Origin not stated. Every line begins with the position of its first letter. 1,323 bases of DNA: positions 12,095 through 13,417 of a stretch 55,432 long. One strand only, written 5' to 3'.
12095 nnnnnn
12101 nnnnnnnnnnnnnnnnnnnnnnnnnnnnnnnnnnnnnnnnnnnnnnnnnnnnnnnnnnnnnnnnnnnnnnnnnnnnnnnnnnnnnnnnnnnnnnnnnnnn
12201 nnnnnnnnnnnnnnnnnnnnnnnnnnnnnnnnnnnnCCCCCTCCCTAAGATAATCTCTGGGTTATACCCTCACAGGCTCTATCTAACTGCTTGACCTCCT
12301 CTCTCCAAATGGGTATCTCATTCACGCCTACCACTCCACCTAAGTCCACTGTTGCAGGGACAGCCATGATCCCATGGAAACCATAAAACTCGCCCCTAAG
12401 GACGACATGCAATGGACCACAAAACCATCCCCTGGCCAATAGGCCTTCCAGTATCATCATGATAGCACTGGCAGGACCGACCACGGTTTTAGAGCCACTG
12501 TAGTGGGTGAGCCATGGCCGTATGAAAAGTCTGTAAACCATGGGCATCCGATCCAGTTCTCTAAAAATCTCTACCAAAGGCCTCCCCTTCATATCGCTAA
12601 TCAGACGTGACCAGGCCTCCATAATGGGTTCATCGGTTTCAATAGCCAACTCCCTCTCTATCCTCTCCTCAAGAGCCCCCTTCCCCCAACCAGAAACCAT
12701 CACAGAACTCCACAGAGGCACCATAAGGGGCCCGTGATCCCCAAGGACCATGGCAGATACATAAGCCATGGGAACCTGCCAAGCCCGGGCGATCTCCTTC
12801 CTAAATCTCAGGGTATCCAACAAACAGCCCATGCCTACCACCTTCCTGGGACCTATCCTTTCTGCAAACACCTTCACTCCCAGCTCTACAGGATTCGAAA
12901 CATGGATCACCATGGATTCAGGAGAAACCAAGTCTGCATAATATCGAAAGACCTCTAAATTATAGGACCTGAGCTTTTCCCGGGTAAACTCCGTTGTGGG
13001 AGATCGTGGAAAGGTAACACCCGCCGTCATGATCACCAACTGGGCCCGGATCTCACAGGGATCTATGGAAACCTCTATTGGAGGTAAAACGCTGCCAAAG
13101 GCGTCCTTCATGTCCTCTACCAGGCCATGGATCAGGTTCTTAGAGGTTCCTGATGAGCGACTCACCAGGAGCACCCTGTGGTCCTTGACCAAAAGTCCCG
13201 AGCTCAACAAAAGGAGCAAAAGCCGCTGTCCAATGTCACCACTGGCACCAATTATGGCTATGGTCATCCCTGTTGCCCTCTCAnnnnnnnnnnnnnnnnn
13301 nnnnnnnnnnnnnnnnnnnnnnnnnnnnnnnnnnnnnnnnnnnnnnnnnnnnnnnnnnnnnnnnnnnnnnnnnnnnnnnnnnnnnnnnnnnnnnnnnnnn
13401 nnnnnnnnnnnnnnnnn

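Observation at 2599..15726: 13-kb TetR-headed cluster that looks like an uncharacterised CoA-dependent acid/aldehyde pathway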

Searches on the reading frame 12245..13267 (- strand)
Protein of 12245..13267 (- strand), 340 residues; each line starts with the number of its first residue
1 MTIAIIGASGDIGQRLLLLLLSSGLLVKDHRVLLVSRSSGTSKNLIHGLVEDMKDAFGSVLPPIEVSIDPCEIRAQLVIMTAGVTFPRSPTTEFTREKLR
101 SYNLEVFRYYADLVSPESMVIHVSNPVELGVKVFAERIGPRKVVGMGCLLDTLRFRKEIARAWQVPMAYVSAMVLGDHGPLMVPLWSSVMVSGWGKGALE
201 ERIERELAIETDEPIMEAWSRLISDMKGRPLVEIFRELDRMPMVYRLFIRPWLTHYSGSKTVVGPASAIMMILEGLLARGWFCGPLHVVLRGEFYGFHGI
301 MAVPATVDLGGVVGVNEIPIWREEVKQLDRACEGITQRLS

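Call 3: search_protein_families(library=pfam, proteins=[window:12245-13267:-])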
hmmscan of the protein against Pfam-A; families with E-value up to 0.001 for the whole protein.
window:12245-13267:- (340 aa): 2 families
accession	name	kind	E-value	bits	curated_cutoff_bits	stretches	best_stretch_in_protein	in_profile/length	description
PF00056.29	Ldh_1_N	-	4.8e-09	36.8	27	1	2-136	2-130/141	lactate/malate dehydrogenase, NAD binding domain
PF02866.23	Ldh_1_C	-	4.3e-06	27.3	22.6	0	150-196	3-49/174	lactate/malate dehydrogenase, alpha/beta C-terminal domain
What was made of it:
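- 12245..13267 (-): LDH/MDH-like L-2-hydroxyacid dehydrogenase, NADP-type (block 1). Pfam Ldh_1_N and Ldh_1_C (call 3).
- Checked: | LDH/MDH-like | 13267..12245 | Pfam Ldh_1_N + Ldh_1_C (call 3) |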

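Call 4: search_protein_families(library=ncbifam, proteins=[window:12245-13267:-])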
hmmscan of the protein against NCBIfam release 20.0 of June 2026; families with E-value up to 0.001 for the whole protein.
window:12245-13267:- (340 aa): 10 families
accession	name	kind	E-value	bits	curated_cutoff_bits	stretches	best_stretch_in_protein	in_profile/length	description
NF004863.0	PRK06223.1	subfamily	1.2e-35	123.2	283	2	2-195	5-193/313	malate dehydrogenase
TIGR01771.1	L-LDH-NAD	equivalog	8.6e-21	74.5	303.55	1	42-195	30-186/299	L-lactate dehydrogenase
TIGR01763.1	MalateDH_bact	equivalog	3.2e-19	69.2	351.85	1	75-194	70-190/305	malate dehydrogenase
NF041314.1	Malate_DH_Halo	equivalog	1.7e-15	57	550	1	76-203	73-201/304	malate dehydrogenase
NF000824.0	PRK00066.1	subfamily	3.8e-15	56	339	1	75-195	75-196/316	L-lactate dehydrogenase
TIGR01772.1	MDH_euk_gproteo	equivalog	2.1e-11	43.7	273.05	1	3-190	2-188/313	malate dehydrogenase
TIGR01759.1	MalateDH-SF1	subfamily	2.5e-08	33.3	345.65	1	2-192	5-200/327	malate dehydrogenase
TIGR01758.1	MDH_euk_cyt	equivalog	7.8e-07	28.9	470.4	1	4-192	3-196/324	malate dehydrogenase, NAD-dependent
NF003916.0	PRK05442.1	equivalog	1.1e-06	27.9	271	1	2-193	7-203/328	malate dehydrogenase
TIGR01757.1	Malate-DH_plant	equivalog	4.9e-06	25.4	598.3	1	2-109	46-151/387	malate dehydrogenase, NADP-dependent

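Call 10: find_homologous_proteins(query=window:12245-13267:-)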
Query window:12245-13267:- (340 aa): 147 proteins with E <= 0.001 among 4207 candidates; the best 120 are listed.
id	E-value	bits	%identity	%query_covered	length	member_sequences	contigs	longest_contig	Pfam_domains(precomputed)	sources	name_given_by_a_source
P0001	2.2e-223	759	100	100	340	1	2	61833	PF00056.30,PF02866.24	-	-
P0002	3.9e-170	584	77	100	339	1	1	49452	PF00056.30,PF02866.24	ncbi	-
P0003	9.4e-169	579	78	100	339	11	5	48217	PF00056.30,PF02866.24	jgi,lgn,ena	-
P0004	1.3e-165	569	74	100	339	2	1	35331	PF00056.30,PF02866.24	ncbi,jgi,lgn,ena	-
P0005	5.2e-159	547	73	100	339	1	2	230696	PF00056.30,PF02866.24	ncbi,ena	-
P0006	4.5e-59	218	38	100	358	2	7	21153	PF00056.30,PF02866.24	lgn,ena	-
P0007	1.4e-58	217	37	100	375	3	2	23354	PF00056.30,PF02866.24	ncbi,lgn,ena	-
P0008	4.8e-57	212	38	92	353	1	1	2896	PF00056.30,PF02866.24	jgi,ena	-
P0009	3.5e-55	206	36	97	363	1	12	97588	PF00056.30,PF02866.24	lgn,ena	-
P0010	2.0e-54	203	39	81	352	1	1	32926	PF00056.30,PF02866.24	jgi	jgi:malate dehydrogenase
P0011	1.2e-53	201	35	100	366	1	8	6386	PF00056.30,PF02866.24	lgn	-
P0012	1.3e-53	200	34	98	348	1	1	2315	PF00056.30,PF02866.24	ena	-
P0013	2.0e-53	200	37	100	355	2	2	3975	PF00056.30,PF02866.24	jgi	-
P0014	6.0e-53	198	33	100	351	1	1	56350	PF00056.30,PF02866.24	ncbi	ncbi:MAG: malate dehydrogenase [Microcoleaceae cyanobacterium]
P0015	6.5e-53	198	34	100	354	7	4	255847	PF00056.30,PF02866.24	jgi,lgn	jgi:malate dehydrogenase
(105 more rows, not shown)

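Call 13: find_encoding_contigs(protein=P0005, flank=10000, max_places=3)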
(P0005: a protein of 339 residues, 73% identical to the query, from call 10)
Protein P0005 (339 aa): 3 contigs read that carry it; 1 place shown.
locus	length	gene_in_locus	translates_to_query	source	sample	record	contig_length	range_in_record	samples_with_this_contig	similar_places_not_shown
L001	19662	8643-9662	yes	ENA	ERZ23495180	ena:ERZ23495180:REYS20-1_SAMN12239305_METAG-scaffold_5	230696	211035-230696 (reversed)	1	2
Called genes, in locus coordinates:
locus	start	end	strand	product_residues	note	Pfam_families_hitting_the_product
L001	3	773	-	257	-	?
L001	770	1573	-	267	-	PF00501:AMP-binding (weak), PF14535:AMP-binding_C_2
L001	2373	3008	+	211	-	PF06790:UPF0259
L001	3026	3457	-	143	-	PF01842:ACT, PF13291:ACT_4 (faint), PF13840:ACT_7 (faint), PF19571:ACT_8, PF01842:ACT, PF22629:ACT_AHAS_ss (weak)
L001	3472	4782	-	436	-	PF00501:AMP-binding, PF14535:AMP-binding_C_2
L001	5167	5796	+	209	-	PF00072:Response_reg, PF08281:Sigma70_r4_2 (weak), PF00196:GerE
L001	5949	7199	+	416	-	PF00109:ketoacyl-synt, PF02801:Ketoacyl-synt_C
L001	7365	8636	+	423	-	PF00171:Aldedh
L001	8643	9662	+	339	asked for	PF00056:Ldh_1_N, PF02866:Ldh_1_C (faint)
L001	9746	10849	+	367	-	PF04389:Peptidase_M28, PF01546:Peptidase_M20, PF05343:Peptidase_M42 (weak), PF07687:M20_dimer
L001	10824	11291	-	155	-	PF13302:Acetyltransf_3 (weak), PF00583:Acetyltransf_1, PF13673:Acetyltransf_10, PF13508:Acetyltransf_7, PF14542:Acetyltransf_CG, PF08445:FR47, PF13527:Acetyltransf_9 (faint)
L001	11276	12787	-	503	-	PF00111:Fer2, PF17651:Raco_middle, PF14574:RACo_C_ter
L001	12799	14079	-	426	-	PF07498:Rho_N, PF07497:Rho_RNA_bind, PF00006:ATP-synt_ab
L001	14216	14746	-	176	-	PF00383:dCMP_cyt_deam_1, PF14437:MafB19-deam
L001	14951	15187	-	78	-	PF09413:DUF2007 (weak)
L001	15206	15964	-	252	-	PF03544:TonB_C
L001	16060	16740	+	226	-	PF04167:DUF402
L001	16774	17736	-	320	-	PF01479:S4, PF00849:PseudoU_synth_2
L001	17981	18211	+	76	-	-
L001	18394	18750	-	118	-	-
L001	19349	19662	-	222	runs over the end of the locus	PF08668:HDOD (faint), PF13487:HD_5, PF01966:HD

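Call 14: find_encoding_contigs(protein=P0002, flank=10000, max_places=3)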
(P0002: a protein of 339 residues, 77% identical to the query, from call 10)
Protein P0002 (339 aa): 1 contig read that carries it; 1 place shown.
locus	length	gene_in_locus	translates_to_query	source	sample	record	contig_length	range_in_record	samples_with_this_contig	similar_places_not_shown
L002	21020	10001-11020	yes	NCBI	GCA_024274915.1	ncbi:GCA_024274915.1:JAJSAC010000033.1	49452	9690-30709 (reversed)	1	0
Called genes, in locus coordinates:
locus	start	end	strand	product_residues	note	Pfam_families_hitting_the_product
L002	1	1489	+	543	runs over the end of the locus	PF02518:HATPase_c (weak), PF13589:HATPase_c_3, PF01119:DNA_mis_repair, PF08676:MutL_C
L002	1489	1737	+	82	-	-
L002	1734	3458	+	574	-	PF00587:tRNA-synt_2b, PF04073:tRNA_edit, PF03129:HGTP_anticodon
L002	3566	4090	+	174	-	PF13174:TPR_6 (faint), PF13432:TPR_16 (weak)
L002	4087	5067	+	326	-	PF01476:LysM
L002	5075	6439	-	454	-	PF13380:CoA_binding_2, PF13607:Succ_CoA_lig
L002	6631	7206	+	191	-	PF00440:TetR_N, PF17932:TetR_C_24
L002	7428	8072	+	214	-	PF13549:ATP-grasp_5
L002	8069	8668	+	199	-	PF12844:HTH_19, PF13560:HTH_31, PF01381:HTH_3, PF13443:HTH_26, PF05899:Cupin_3 (weak), PF07883:Cupin_2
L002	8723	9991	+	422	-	PF00171:Aldedh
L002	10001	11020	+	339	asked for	PF00056:Ldh_1_N, PF02866:Ldh_1_C (faint)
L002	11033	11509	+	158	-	PF03061:4HBT (weak)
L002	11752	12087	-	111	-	-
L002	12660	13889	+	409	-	PF02771:Acyl-CoA_dh_N, PF02770:Acyl-CoA_dh_M, PF00441:Acyl-CoA_dh_1, PF22924:ACOX_C_alpha1 (faint), PF08028:Acyl-CoA_dh_2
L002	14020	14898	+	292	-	PF01545:Cation_efflux, PF16916:ZT_dimer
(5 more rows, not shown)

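Call 15: find_encoding_contigs(protein=P0003, flank=10000, max_places=4)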
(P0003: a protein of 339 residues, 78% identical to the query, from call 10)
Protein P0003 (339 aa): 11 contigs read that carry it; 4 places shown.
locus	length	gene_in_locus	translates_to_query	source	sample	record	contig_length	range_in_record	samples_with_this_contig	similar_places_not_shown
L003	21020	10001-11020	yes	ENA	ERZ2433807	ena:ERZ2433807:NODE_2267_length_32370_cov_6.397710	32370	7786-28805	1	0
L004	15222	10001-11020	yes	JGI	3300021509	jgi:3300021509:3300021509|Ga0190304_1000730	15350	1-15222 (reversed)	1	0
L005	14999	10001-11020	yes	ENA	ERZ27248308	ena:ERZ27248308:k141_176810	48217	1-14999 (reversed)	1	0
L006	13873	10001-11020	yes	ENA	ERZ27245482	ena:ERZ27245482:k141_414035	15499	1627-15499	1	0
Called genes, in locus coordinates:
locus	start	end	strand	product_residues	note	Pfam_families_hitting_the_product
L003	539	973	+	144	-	PF03061:4HBT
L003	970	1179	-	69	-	PF01361:Tautomerase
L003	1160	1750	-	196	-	PF01728:FtsJ (weak), PF01209:Ubie_methyltran, PF13847:Methyltransf_31, PF08241:Methyltransf_11, PF08242:Methyltransf_12, PF13649:Methyltransf_25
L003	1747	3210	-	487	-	PF02321:OEP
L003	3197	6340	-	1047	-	PF00873:ACR_tran, PF03176:MMPL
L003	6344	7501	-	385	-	PF25917:BSH_RND, PF25876:HH_MFP_RND (weak), PF25944:Beta-barrel_RND, PF25967:RND-MFP_C, PF25989:YknX_C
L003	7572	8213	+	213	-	PF00440:TetR_N, PF09209:CecR_C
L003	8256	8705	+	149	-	PF03061:4HBT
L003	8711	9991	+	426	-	PF00171:Aldedh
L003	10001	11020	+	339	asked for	PF00056:Ldh_1_N, PF02866:Ldh_1_C (faint)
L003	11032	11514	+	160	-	PF03061:4HBT (weak)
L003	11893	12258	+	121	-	-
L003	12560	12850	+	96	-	-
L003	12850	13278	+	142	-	PF20126:TumE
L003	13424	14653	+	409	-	PF02771:Acyl-CoA_dh_N, PF02770:Acyl-CoA_dh_M, PF00441:Acyl-CoA_dh_1, PF22924:ACOX_C_alpha1 (faint), PF08028:Acyl-CoA_dh_2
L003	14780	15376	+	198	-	PF00440:TetR_N, PF08359:TetR_C_4, PF17932:TetR_C_24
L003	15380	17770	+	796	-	PF02737:3HCDH_N, PF00725:3HCDH, PF00378:ECH_1, PF16113:ECH_2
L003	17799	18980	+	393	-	PF00108:Thiolase_N, PF00109:ketoacyl-synt (faint), PF02803:Thiolase_C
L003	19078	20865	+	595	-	PF02771:Acyl-CoA_dh_N, PF02770:Acyl-CoA_dh_M, PF00441:Acyl-CoA_dh_1, PF22924:ACOX_C_alpha1 (weak), PF08028:Acyl-CoA_dh_2, PF21263:Acyl-CoA-dh_C, PF21343:ACAD9-ACADV_C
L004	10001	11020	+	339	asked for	PF00056:Ldh_1_N, PF02866:Ldh_1_C (faint)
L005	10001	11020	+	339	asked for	PF00056:Ldh_1_N, PF02866:Ldh_1_C (faint)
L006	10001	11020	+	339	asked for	PF00056:Ldh_1_N, PF02866:Ldh_1_C (faint)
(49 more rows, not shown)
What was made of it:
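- L003-6 have TetR divergent from an RND pump plus the methyltransferase-tautomerase pair (call 15).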

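Call 16: find_encoding_contigs(protein=P0004, flank=10000, max_places=3)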
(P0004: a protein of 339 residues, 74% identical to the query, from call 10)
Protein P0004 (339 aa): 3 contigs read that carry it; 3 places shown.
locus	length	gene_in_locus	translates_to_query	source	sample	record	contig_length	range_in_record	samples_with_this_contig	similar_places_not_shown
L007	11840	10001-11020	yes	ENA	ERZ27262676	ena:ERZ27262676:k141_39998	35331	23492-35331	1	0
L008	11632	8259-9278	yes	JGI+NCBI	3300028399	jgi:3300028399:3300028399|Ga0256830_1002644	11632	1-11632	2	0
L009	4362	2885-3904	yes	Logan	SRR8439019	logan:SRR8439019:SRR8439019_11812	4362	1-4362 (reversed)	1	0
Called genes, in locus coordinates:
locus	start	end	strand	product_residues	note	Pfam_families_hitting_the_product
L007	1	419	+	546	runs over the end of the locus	PF02518:HATPase_c (weak), PF13589:HATPase_c_3, PF01119:DNA_mis_repair, PF08676:MutL_C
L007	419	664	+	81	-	-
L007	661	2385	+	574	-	PF00587:tRNA-synt_2b, PF04073:tRNA_edit, PF03129:HGTP_anticodon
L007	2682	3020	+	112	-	PF07719:TPR_2 (faint), PF13174:TPR_6 (faint), PF13424:TPR_12 (faint), PF13428:TPR_14 (faint), PF13432:TPR_16 (weak), PF14559:TPR_19 (faint)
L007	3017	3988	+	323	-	PF01476:LysM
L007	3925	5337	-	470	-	PF02629:CoA_binding (faint), PF13380:CoA_binding_2, PF13607:Succ_CoA_lig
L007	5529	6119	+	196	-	PF00440:TetR_N, PF17932:TetR_C_24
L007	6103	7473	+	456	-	PF02629:CoA_binding (weak), PF13380:CoA_binding_2, PF13607:Succ_CoA_lig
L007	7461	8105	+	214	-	PF13549:ATP-grasp_5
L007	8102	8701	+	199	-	PF12844:HTH_19, PF13560:HTH_31, PF01381:HTH_3, PF13443:HTH_26, PF07883:Cupin_2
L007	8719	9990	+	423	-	PF00171:Aldedh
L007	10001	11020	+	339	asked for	PF00056:Ldh_1_N, PF02866:Ldh_1_C (faint)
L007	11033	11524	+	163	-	PF03061:4HBT (weak)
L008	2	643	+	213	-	?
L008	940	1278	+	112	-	PF07719:TPR_2 (faint), PF13174:TPR_6 (faint), PF13424:TPR_12 (faint), PF13428:TPR_14 (faint), PF13432:TPR_16 (weak), PF14559:TPR_19 (faint)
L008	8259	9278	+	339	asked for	PF00056:Ldh_1_N, PF02866:Ldh_1_C (faint)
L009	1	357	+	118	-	?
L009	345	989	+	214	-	PF13549:ATP-grasp_5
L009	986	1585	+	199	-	PF12844:HTH_19, PF13560:HTH_31, PF01381:HTH_3, PF13443:HTH_26, PF07883:Cupin_2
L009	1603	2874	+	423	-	PF00171:Aldedh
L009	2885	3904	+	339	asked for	PF00056:Ldh_1_N, PF02866:Ldh_1_C (faint)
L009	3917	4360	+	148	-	?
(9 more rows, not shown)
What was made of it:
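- L007-9 have an ADP-forming acyl-CoA synthetase in the same operon as ALDH-A and the LDH-like gene (call 16). In L001 a PaaK-like ligase with an ACT-domain protein lies within 5 kb (calls 13, 16).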

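Call 24: find_related_loci(query=A1, collection=genome_contigs, flank=10000)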
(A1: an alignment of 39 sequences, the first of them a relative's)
Query A1 (340 aa) in genome_contigs; peptide patterns used: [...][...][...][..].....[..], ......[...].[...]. (x = any residue, [..] = any of these).
519 stretches matched a pattern; 482 encode a relative of the query (tblastn E <= 1e-3); the best 80 are kept; 80 distinct loci.
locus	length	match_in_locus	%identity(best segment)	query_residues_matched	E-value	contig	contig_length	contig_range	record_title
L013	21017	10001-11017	77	1-339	7e-175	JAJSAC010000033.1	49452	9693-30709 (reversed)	MAG: Thermodesulfobacteriota bacterium isolate Dive96_bin4.269 k141_2403979, whole genome shotgun sequence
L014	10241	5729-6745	77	1-339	5e-166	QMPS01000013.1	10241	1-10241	MAG: Aquificota bacterium isolate B14_G1 B14_Guay1_scaffold_02693, whole genome shotgun sequence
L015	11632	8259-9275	74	1-339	5e-166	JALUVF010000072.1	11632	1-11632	MAG: bacterium isolate 128-326_metabat2_scaf2bin.026 128-326_scaffold_2678_c1, whole genome shotgun sequence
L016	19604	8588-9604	73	1-339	2e-158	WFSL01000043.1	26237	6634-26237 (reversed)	MAG: Aquificota bacterium isolate S016_44 k151_846633, whole genome shotgun sequence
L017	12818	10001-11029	34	1-340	6e-62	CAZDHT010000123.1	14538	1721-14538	MAG TPA_asm: uncultured Planctomycetota bacterium isolate binchicken_co89_634 genome assembly, contig: NODE_7791_length_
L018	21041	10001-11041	34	1-339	2e-60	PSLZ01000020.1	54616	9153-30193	MAG: Armatimonadota bacterium isolate ERB_33_1 NODE_181_length_54616_cov_8.197317, whole genome shotgun sequence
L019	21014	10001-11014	38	1-328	3e-60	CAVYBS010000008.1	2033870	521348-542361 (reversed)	MAG: uncultured bacterium isolate MFD01213.bin.2.30 genome assembly, contig: contig_5140, whole genome shotgun sequence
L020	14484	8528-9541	38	1-328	6e-60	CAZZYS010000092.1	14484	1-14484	MAG: uncultured Verrucomicrobiota bacterium isolate Brown_M.bin.5 genome assembly, contig: NODE_554_length_14484_cov_8.3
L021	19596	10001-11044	34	1-340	6e-60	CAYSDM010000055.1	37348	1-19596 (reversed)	MAG TPA_asm: uncultured Chthonomonadaceae bacterium isolate binchicken_co274_461 genome assembly, contig: NODE_2816_leng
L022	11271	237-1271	34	1-340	7e-60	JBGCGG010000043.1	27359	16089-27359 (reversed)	MAG: Phormidesmis sp. isolate SGMAG-04 contig43, whole genome shotgun sequence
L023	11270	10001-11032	35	1-339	3e-59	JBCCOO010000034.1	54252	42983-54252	MAG: Cyanobacteria bacterium P01_D01_bin.105 k141_2112015_length_54252_cov_25.1101, whole genome shotgun sequence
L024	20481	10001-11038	35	3-340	2e-59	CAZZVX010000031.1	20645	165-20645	MAG: Armatimonadota bacterium isolate Brown_J.bin.7 genome assembly, contig: NODE_548_length_20645_cov_6.243856, whole g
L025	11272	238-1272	34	1-340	6e-59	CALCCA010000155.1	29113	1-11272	MAG TPA_asm: uncultured Halomicronema sp. isolate SRR3401481_bin.65_CONCOCT_v1.1_MAG genome assembly, contig: ERZ1740060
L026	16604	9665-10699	34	1-340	6e-59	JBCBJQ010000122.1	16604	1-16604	MAG: Cyanobacteria bacterium J06626_4 NODE_122_length_16604_cov_10.926838, whole genome shotgun sequence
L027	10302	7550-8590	34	1-339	6e-59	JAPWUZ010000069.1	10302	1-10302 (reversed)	MAG: Armatimonadota bacterium isolate RSWS16 scaffold_1374_c1, whole genome shotgun sequence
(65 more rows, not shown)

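Call 31: search_solved_structures(query=window:12245-13267:-, max_evalue=0.00001)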
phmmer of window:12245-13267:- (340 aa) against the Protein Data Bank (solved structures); distinct sequences matched with E-value up to 0.00001: 135 (the best 60 are shown).
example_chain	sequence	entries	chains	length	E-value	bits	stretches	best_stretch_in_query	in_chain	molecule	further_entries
9sd3_A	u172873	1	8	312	2.5e-21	79.4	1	1-193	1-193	Malate dehydrogenase (NADP(+))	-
8rwl_A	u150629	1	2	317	2.5e-19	72.8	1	3-195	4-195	Malate dehydrogenase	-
3om9_A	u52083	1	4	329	7.7e-19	71.2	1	64-195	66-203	Lactate dehydrogenase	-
1pze_A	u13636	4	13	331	7.9e-19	71.2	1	64-195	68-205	lactate dehydrogenase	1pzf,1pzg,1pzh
9end_A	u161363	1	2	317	4.9e-18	68.6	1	3-195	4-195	Malate dehydrogenase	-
8rs5_A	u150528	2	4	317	3.2e-17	65.9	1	3-195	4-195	Malate dehydrogenase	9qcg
9sc9_A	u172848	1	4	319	7.6e-17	64.7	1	1-228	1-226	L-2-hydroxycarboxylate dehydrogenase (NAD(P)(+))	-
1hye_A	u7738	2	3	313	9.4e-17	64.4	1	1-196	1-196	L-LACTATE/MALATE DEHYDROGENASE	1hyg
9sa7_A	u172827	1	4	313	1.1e-16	64.2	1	1-228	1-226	L-2-hydroxycarboxylate dehydrogenase (NAD(P)(+))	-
4plc_A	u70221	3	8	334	3.3e-16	62.6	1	75-195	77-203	lactate dehydrogenase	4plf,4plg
9s3k_A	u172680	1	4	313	1.2e-15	60.7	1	1-193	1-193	Malate dehydrogenase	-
3czm_A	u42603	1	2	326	2.2e-15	59.9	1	75-195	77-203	L-lactate dehydrogenase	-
1sov_A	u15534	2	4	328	2.2e-15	59.8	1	75-195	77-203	L-lactate dehydrogenase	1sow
6vdh_A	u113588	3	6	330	5.8e-15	58.5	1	75-194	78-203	lactate dehydrogenase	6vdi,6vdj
2hjr_A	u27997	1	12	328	2.7e-14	56.3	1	75-193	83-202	Malate dehydrogenase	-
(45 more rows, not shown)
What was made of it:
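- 12245..13267 (-): The best PDB match is an NADP-dependent malate dehydrogenase (call 31).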
